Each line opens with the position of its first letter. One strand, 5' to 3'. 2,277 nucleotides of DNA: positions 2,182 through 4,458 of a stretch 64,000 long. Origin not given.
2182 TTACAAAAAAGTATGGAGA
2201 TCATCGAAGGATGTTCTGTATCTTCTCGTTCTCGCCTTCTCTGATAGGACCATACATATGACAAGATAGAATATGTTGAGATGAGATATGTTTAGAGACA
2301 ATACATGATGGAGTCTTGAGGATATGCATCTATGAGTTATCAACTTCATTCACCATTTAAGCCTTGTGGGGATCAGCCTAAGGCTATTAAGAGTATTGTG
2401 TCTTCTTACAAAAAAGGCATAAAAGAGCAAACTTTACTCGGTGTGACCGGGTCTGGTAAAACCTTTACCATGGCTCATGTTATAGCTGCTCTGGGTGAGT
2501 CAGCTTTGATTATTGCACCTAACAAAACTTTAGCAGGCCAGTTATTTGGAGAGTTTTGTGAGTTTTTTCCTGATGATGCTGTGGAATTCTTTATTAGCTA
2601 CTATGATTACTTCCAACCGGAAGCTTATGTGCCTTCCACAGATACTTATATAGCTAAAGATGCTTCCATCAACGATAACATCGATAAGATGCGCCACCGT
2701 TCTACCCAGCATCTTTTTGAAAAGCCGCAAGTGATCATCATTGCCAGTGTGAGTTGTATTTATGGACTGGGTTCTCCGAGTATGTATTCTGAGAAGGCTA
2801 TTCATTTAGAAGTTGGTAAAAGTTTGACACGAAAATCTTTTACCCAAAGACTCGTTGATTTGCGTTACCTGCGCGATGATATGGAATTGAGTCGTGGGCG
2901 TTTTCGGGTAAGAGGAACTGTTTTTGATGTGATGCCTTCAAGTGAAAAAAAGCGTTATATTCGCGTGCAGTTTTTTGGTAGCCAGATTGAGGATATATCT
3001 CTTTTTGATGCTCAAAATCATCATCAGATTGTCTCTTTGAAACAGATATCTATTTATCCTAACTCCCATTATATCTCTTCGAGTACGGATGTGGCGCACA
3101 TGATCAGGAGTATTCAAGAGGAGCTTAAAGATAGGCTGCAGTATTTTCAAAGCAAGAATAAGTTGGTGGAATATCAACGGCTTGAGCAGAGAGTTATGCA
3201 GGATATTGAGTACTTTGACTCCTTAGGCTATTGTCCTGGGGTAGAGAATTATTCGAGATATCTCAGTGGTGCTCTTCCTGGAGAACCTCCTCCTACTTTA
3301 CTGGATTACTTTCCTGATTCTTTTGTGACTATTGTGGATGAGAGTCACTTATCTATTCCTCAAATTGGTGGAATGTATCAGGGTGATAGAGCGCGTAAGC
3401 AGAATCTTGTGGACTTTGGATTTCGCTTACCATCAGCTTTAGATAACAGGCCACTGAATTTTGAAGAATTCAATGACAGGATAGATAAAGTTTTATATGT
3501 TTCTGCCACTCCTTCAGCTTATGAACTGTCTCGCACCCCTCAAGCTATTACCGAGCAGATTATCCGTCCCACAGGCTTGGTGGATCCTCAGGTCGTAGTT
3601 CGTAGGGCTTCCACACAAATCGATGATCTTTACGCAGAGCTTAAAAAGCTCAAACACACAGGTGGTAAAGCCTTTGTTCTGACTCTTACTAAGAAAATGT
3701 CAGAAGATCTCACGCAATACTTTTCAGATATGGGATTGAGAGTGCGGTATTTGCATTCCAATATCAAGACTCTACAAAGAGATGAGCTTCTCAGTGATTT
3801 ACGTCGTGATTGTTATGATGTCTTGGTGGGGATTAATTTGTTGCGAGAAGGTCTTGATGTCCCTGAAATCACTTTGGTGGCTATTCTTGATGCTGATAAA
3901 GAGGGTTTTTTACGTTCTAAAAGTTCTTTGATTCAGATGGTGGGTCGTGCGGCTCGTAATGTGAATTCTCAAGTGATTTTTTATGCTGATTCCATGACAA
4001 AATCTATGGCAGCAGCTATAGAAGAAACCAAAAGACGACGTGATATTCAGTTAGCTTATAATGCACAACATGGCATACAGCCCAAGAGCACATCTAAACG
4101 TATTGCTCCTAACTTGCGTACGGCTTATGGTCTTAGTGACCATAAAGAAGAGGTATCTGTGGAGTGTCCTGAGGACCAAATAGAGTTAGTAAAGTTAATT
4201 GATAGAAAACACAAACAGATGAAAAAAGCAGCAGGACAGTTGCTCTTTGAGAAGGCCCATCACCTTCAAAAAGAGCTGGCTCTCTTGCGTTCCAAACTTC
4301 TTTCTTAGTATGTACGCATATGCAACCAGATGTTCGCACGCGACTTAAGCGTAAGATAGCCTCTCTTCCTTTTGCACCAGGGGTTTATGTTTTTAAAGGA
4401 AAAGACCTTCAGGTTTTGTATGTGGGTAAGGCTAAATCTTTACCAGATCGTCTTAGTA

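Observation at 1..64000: Pervasive locus-unique short tandem direct repeats in spacers; repeats inside genes all have 3n unit lengths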

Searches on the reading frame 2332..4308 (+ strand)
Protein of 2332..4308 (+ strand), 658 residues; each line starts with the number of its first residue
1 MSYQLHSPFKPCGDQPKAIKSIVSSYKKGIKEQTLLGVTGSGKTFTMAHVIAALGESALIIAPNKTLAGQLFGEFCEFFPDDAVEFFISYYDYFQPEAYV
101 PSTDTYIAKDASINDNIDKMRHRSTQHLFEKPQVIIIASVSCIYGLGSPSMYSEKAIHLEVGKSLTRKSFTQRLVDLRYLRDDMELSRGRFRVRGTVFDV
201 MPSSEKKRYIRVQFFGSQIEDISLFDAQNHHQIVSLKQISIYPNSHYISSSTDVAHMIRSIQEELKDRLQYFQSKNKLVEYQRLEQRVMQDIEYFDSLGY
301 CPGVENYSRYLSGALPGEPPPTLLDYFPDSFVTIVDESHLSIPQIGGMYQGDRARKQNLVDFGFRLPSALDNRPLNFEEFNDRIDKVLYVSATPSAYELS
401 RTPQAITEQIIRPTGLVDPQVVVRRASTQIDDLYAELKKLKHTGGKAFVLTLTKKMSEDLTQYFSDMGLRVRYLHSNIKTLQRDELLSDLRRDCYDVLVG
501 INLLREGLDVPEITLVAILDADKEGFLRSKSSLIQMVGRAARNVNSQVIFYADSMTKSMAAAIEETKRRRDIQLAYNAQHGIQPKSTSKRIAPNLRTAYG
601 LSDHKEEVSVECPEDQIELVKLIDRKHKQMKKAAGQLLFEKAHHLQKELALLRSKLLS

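Call 6: search_protein_families(library=ncbifam, proteins=[window:2332-4308:+], max_evalue=0.00001)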
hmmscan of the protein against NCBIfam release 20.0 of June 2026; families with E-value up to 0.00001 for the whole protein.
window:2332-4308:+ (658 aa): 27 families (the best 25 are shown)
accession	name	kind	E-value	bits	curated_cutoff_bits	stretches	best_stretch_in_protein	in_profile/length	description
NF003673.1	PRK05298.1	equivalog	9.4e-288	956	743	1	3-654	2-652/653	excinuclease ABC subunit UvrB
TIGR00631.1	uvrb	equivalog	1.1e-280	932.6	750.1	1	3-651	2-656/658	excinuclease ABC subunit UvrB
TIGR00580.2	mfd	equivalog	6.1e-22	77.8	800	1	174-292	1-114/907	transcription-repair coupling factor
TIGR00643.1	recG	equivalog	1.1e-14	54.1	659.4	1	453-555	469-566/629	ATP-dependent DNA helicase RecG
NF007966.0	PRK10689.1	equivalog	2.8e-13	48.5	1329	1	120-304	90-269/1148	transcription-repair coupling factor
NF004066.1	PRK05580.1-3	equivalog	8.5e-13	47.5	813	1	453-543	549-646/788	primosomal protein N'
NF008165.0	PRK10917.1-3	equivalog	1.1e-12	47.3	711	1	453-560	495-598/692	ATP-dependent DNA helicase RecG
TIGR00595.1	priA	equivalog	1.3e-11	43.7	230.35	1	453-552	274-381/509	replication restart helicase PriA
NF004067.0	PRK05580.1-4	equivalog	5.8e-11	41.5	763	0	453-543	496-593/737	primosomal protein N'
NF004068.0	PRK05580.1-5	equivalog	3.3e-10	38.7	1249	0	452-544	555-654/795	primosomal protein N'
NF008169.0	PRK10917.2-3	equivalog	1.2e-09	37.3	555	1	8-82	227-303/610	ATP-dependent DNA helicase RecG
NF008164.0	PRK10917.1-2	equivalog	1.2e-08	33.7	785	0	459-563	513-612/704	ATP-dependent DNA helicase RecG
NF008168.0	PRK10917.2-2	equivalog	1.3e-08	33.7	718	0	453-554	597-694/795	ATP-dependent DNA helicase RecG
NF004070.0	PRK05580.2-2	equivalog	1.5e-08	33.3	921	0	457-545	498-593/729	primosomal protein N'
NF008170.0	PRK10917.2-4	equivalog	1.7e-08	32.9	975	1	469-549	646-722/826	ATP-dependent DNA helicase RecG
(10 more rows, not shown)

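Call 8: find_homologous_proteins(query=window:2332-4308:+, max_evalue=1e-50)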
Query window:2332-4308:+ (658 aa): 8000 proteins with E <= 1e-50 among 8000 candidates; the best 120 are listed.
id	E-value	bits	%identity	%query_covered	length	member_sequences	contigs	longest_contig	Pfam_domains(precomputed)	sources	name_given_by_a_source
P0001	0.0e+0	1471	100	100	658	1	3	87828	PF00270.36,PF17757.7,PF00271.38,PF27431.1,PF04851.22,PF12344.15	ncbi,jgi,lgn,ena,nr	ncbi:MAG: excinuclease ABC subunit UvrB [Proteobacteria bacterium]|nr:excinuclease ABC subunit UvrB 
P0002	5.6e-293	992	66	100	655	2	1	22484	PF00270.36,PF17757.7,PF00271.38,PF27431.1,PF04851.22,PF12344.15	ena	-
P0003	1.1e-286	971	66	99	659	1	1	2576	PF00270.36,PF02151.26,PF17757.7,PF00271.38,PF27431.1,PF04851.22,PF12344.15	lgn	-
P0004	7.0e-285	965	65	100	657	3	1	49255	PF00270.36,PF17757.7,PF00271.38,PF27431.1,PF04851.22,PF12344.15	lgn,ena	-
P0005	1.5e-284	964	-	-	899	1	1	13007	PF00270.36,PF02151.26,PF14814.12,PF17757.7,PF00271.38,PF27431.1,PF04851.22,PF12344.15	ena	-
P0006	3.9e-284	962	64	100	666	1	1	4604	PF00270.36,PF17757.7,PF00271.38,PF27431.1,PF04851.22,PF12344.15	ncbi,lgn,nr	ncbi:excinuclease ABC subunit B [Candidatus Synechococcus spongiarum LMB bulk10D]|nr:excinuclease AB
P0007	1.6e-280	950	63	100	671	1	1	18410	PF00270.36,PF17757.7,PF00271.38,PF27431.1,PF04851.22,PF12344.15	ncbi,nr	ncbi:MAG: excinuclease ABC subunit UvrB [Proteobacteria bacterium]|nr:excinuclease ABC subunit UvrB 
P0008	3.6e-279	946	64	99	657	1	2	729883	PF00270.36,PF17757.7,PF00271.38,PF27431.1,PF04851.22,PF12344.15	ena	-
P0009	9.9e-279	944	63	99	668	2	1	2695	PF00270.36,PF17757.7,PF00271.38,PF27431.1,PF04851.22,PF12344.15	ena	-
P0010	2.7e-277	940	62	100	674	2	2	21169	PF00270.36,PF17757.7,PF00271.38,PF27431.1,PF04851.22,PF12344.15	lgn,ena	-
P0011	2.0e-270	917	63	100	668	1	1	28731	PF00270.36,PF17757.7,PF00271.38,PF27431.1,PF04851.22,PF12344.15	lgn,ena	-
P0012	1.0e-269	915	-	-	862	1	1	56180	PF02151.26,PF17757.7,PF00271.38,PF27431.1,PF04851.22,PF12344.15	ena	-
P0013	1.4e-268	911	63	99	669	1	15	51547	PF00270.36,PF02151.26,PF17757.7,PF00271.38,PF27431.1,PF04851.22,PF12344.15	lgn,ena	-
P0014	1.3e-261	888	60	100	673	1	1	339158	PF00270.36,PF17757.7,PF00271.38,PF27431.1,PF04851.22,PF12344.15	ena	-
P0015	7.9e-261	885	60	100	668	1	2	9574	PF00270.36,PF02151.26,PF17757.7,PF00271.38,PF27431.1,PF04851.22,PF12344.15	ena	-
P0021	1.8e-256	871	58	100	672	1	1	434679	PF00270.36,PF02151.26,PF17757.7,PF00271.38,PF27431.1,PF04851.22,PF12344.15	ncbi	ncbi:MAG: excinuclease ABC subunit UvrB [Bdellovibrionota bacterium]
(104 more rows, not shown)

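Call 9: find_encoding_contigs(protein=P0001, flank=10000, max_places=6)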
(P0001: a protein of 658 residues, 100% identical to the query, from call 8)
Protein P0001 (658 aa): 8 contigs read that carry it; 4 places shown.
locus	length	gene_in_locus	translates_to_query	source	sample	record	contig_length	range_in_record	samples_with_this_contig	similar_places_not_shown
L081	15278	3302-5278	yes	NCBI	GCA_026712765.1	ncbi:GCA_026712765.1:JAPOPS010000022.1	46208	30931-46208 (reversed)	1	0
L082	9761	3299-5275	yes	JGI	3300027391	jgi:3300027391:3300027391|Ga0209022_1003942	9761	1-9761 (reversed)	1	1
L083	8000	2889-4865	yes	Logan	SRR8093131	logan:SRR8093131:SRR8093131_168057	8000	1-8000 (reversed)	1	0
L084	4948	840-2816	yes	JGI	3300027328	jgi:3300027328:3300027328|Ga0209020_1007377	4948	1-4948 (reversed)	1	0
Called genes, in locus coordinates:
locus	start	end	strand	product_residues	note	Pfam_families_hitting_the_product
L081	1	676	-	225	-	?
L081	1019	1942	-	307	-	PF04231:Endonuclease_1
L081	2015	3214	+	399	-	PF13439:Glyco_transf_4 (weak)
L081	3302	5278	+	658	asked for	PF00270:DEAD (faint), PF04851:ResIII, PF17757:UvrB_inter, PF27431:UvrB_3rd, PF00271:Helicase_C, PF12344:UvrB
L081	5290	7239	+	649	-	PF01541:GIY-YIG (weak), PF27096:UvrC_M, PF02151:UVR, PF22920:UvrC_RNaseH, PF08459:UvrC_RNaseH_dom, PF14520:HHH_5 (weak), PF12826:HHH_2 (weak)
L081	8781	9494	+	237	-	-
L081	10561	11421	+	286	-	PF00657:Lipase_GDSL, PF13472:Lipase_GDSL_2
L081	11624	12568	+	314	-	PF00657:Lipase_GDSL, PF13472:Lipase_GDSL_2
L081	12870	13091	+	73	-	PF01783:Ribosomal_L32p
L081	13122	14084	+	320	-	PF00698:Acyl_transf_1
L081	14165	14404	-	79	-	PF13083:KH_KhpA-B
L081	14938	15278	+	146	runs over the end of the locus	-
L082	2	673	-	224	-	?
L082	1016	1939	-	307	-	PF04231:Endonuclease_1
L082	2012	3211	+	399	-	PF13439:Glyco_transf_4 (weak)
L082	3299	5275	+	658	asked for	PF00270:DEAD (faint), PF04851:ResIII, PF17757:UvrB_inter, PF27431:UvrB_3rd, PF00271:Helicase_C, PF12344:UvrB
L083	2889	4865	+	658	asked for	PF00270:DEAD (faint), PF04851:ResIII, PF17757:UvrB_inter, PF27431:UvrB_3rd, PF00271:Helicase_C, PF12344:UvrB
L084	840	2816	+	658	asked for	PF00270:DEAD (faint), PF04851:ResIII, PF17757:UvrB_inter, PF27431:UvrB_3rd, PF00271:Helicase_C, PF12344:UvrB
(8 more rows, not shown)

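Call 24: find_encoding_contigs(protein=P0008, flank=10000, max_places=3)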
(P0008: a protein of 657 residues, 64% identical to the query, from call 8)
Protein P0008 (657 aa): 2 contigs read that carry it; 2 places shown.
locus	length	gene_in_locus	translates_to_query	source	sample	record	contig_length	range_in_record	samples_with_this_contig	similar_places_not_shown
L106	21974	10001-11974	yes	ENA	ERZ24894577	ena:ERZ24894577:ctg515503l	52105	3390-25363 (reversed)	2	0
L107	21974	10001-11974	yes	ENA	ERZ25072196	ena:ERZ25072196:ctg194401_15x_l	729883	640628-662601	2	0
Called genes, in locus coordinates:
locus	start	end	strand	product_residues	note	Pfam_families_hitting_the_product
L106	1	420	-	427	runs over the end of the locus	-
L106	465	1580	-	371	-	PF00034:Cytochrom_C (weak), PF13442:Cytochrome_CBB3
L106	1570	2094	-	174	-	PF11821:ActD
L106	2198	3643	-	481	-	PF03916:NrfD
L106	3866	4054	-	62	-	-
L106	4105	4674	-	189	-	-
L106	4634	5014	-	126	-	PF12797:Fer4_2, PF13237:Fer4_10 (faint), PF00037:Fer4 (weak), PF12837:Fer4_6 (faint), PF12838:Fer4_7 (weak)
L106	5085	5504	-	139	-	-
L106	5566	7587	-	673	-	PF04879:Molybdop_Fe4S4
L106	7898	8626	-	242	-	PF02085:Cytochrom_CIII (faint), PF14537:Cytochrom_c3_2 (faint), PF14522:Cytochrome_C7 (weak)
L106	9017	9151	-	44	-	-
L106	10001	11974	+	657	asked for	PF00270:DEAD (weak), PF04851:ResIII, PF17757:UvrB_inter, PF27431:UvrB_3rd, PF00271:Helicase_C, PF12344:UvrB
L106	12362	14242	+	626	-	PF27096:UvrC_M, PF02151:UVR, PF22920:UvrC_RNaseH, PF08459:UvrC_RNaseH_dom, PF12826:HHH_2 (weak), PF14520:HHH_5 (weak)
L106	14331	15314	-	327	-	PF00849:PseudoU_synth_2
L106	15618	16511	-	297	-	PF13444:Acetyltransf_5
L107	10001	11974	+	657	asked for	PF00270:DEAD (weak), PF04851:ResIII, PF17757:UvrB_inter, PF27431:UvrB_3rd, PF00271:Helicase_C, PF12344:UvrB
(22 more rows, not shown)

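Call 25: find_encoding_contigs(protein=P0004, flank=10000, max_places=3)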
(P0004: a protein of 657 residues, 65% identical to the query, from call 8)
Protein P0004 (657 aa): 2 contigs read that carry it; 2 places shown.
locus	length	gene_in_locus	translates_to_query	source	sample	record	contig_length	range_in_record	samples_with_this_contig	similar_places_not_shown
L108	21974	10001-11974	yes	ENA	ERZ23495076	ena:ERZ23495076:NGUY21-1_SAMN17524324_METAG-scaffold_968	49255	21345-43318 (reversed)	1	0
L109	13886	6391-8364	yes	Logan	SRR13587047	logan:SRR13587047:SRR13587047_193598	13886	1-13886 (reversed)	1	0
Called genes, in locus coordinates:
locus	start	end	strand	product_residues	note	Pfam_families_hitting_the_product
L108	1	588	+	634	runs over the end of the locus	PF00092:VWA, PF13519:VWA_2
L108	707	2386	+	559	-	PF13584:BatD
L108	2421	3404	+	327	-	PF07719:TPR_2 (faint)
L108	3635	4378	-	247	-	PF02463:SMC_N (weak), PF13555:AAA_29 (faint), PF00005:ABC_tran, PF13304:AAA_21 (weak)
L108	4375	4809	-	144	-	-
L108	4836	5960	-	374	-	PF00528:BPD_transp_1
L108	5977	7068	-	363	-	PF00528:BPD_transp_1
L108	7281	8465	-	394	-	PF09084:NMT1 (faint), PF00497:SBP_bac_3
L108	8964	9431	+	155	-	PF05154:TM2 (faint)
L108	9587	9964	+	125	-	PF05154:TM2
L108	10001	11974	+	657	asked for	PF00270:DEAD (faint), PF04851:ResIII, PF17757:UvrB_inter, PF27431:UvrB_3rd, PF00271:Helicase_C, PF12344:UvrB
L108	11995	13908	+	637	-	PF01541:GIY-YIG, PF27096:UvrC_M, PF02151:UVR, PF22920:UvrC_RNaseH, PF08459:UvrC_RNaseH_dom, PF14520:HHH_5 (weak)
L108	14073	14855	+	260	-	-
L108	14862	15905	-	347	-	PF01479:S4 (weak), PF00849:PseudoU_synth_2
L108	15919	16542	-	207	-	-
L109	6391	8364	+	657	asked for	PF00270:DEAD (faint), PF04851:ResIII, PF17757:UvrB_inter, PF27431:UvrB_3rd, PF00271:Helicase_C, PF12344:UvrB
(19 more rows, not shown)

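Call 26: find_encoding_contigs(protein=P0014, flank=10000, max_places=3)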
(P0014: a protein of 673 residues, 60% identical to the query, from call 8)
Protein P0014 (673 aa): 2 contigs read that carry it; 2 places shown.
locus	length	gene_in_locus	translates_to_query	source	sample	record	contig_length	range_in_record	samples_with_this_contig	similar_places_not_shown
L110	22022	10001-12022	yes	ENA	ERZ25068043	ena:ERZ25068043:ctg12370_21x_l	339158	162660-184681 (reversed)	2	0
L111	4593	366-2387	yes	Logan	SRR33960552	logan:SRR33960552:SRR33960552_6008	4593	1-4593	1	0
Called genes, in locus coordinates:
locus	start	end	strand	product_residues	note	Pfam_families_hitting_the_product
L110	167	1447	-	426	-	-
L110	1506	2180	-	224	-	PF13442:Cytochrome_CBB3, PF00034:Cytochrom_C (weak)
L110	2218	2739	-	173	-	PF11821:ActD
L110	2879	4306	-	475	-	PF03916:NrfD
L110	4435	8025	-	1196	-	PF04879:Molybdop_Fe4S4, PF00384:Molybdopterin (faint), PF12797:Fer4_2 (weak), PF12837:Fer4_6 (faint), PF12838:Fer4_7 (weak), PF13247:Fer4_11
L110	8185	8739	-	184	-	PF02085:Cytochrom_CIII (faint), PF14522:Cytochrome_C7 (weak), PF14537:Cytochrom_c3_2 (faint), PF14522:Cytochrome_C7 (weak)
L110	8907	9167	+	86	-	-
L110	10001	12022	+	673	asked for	PF00270:DEAD (weak), PF04851:ResIII, PF17757:UvrB_inter, PF27431:UvrB_3rd, PF00271:Helicase_C, PF12344:UvrB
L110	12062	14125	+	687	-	PF01541:GIY-YIG, PF27096:UvrC_M, PF02151:UVR (weak), PF22920:UvrC_RNaseH, PF08459:UvrC_RNaseH_dom, PF12826:HHH_2 (weak), PF14520:HHH_5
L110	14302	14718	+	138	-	-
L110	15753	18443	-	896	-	PF03572:Peptidase_S41 (weak)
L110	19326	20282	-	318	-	-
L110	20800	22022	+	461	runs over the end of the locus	-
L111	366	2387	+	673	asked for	PF00270:DEAD (weak), PF04851:ResIII, PF17757:UvrB_inter, PF27431:UvrB_3rd, PF00271:Helicase_C, PF12344:UvrB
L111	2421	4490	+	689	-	PF01541:GIY-YIG, PF27096:UvrC_M, PF02151:UVR (weak), PF22920:UvrC_RNaseH, PF08459:UvrC_RNaseH_dom, PF12826:HHH_2 (weak), PF14520:HHH_5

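Call 49: find_encoding_contigs(protein=P0021, flank=10000, max_places=2)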
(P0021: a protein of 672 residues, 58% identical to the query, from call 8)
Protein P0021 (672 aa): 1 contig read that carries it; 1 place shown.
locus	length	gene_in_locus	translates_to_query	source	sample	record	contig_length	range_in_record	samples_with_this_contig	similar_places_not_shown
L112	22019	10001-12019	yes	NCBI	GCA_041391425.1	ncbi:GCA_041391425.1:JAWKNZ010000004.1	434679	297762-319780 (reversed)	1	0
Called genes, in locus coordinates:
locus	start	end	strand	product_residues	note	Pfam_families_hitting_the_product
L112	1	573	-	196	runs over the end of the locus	-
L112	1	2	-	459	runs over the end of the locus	PF20434:BD-FAE, PF00561:Abhydrolase_1 (faint), PF12146:Hydrolase_4 (faint), PF00326:Peptidase_S9, PF01738:DLH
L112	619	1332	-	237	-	PF00072:Response_reg (weak), PF00486:Trans_reg_C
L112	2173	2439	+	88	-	-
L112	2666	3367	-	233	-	-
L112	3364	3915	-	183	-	PF00034:Cytochrom_C (weak), PF13442:Cytochrome_CBB3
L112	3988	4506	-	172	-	PF11821:ActD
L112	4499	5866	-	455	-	PF03916:NrfD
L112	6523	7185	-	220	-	PF01568:Molydop_binding, PF12797:Fer4_2 (weak)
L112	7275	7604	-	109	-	-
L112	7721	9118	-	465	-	PF04879:Molybdop_Fe4S4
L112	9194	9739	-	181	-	PF02085:Cytochrom_CIII (faint), PF14522:Cytochrome_C7 (weak)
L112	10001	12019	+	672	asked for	PF00270:DEAD (weak), PF04851:ResIII, PF17757:UvrB_inter, PF27431:UvrB_3rd, PF00271:Helicase_C, PF12344:UvrB, PF02151:UVR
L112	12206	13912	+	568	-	PF01541:GIY-YIG, PF27096:UvrC_M, PF02151:UVR, PF22920:UvrC_RNaseH, PF08459:UvrC_RNaseH_dom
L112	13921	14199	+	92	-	PF14520:HHH_5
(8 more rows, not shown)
